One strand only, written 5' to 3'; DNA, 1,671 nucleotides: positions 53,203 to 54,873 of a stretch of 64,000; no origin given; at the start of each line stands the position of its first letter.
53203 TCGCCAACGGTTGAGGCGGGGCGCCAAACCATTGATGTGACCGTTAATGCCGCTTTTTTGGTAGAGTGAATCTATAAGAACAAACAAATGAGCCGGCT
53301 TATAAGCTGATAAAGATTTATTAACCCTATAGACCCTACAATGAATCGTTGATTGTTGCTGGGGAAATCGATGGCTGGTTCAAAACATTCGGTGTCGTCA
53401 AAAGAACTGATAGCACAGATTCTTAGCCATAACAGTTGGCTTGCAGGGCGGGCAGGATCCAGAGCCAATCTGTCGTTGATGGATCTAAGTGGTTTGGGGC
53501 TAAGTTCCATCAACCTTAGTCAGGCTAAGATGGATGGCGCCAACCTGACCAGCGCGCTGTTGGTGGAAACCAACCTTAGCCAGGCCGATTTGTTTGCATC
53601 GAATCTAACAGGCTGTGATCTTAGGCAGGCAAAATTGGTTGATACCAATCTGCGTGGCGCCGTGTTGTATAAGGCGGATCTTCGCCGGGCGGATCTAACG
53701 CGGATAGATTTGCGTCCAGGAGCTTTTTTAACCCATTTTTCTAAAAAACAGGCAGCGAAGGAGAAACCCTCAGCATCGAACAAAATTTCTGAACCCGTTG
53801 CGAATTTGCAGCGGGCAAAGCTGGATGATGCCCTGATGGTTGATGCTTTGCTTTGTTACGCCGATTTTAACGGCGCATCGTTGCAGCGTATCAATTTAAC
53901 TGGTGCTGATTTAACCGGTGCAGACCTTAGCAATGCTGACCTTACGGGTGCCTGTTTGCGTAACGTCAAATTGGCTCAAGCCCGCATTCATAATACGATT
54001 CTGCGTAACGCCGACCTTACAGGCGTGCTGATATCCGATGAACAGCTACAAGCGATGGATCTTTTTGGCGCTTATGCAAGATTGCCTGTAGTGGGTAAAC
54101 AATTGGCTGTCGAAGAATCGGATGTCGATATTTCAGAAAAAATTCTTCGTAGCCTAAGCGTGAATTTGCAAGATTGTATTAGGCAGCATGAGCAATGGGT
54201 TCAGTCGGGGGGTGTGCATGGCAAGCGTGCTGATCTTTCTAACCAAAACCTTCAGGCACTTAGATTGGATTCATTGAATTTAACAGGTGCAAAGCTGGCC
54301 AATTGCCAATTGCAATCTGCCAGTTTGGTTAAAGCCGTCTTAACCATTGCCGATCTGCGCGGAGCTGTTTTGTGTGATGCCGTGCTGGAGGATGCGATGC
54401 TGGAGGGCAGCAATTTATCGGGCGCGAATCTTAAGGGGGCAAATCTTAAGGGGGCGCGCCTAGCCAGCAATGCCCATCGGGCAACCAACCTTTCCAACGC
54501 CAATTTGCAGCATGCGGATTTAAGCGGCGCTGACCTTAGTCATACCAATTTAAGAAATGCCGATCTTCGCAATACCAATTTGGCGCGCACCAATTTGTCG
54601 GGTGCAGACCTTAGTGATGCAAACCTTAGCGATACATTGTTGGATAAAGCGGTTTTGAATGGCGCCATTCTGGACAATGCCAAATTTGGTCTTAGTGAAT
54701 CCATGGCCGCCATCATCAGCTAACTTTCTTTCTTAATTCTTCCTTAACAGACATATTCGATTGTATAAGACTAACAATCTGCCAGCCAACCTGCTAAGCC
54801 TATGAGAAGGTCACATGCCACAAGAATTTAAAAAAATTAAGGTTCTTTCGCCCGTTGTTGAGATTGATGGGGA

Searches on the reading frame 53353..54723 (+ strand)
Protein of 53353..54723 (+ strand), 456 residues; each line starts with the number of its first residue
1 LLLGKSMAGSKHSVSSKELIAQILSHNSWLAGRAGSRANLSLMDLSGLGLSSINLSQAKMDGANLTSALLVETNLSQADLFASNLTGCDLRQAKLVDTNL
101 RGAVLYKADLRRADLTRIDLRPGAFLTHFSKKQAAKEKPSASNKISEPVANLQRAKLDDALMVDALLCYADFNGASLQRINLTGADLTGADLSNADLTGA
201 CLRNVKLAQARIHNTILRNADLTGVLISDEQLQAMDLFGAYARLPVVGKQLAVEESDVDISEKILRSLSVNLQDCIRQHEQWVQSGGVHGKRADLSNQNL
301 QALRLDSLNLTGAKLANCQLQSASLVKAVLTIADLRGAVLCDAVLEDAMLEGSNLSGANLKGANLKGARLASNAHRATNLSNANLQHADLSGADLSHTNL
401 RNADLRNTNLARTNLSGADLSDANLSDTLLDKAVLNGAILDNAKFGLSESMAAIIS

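Call 47: search_protein_families(library=pfam, proteins=[window:53353-54723:+], max_evalue=0.001)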
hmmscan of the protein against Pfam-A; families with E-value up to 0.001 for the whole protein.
window:53353-54723:+ (456 aa): 4 families
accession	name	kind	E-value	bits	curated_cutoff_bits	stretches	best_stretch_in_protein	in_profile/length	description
PF00805.28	Pentapeptide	-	2.3e-67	222.4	20.2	7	379-417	2-40/40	Pentapeptide repeats (8 copies)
PF13599.13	Pentapeptide_4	-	1.2e-34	118.7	38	6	364-433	7-76/78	Pentapeptide repeat region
PF13576.12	Pentapeptide_3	-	1.8e-16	60.5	27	0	386-420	2-38/48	Pentapeptide repeats (9 copies)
PF25296.1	Decapeptide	-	1.5e-05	25.3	45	0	378-426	15-63/74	Decapeptide repeat region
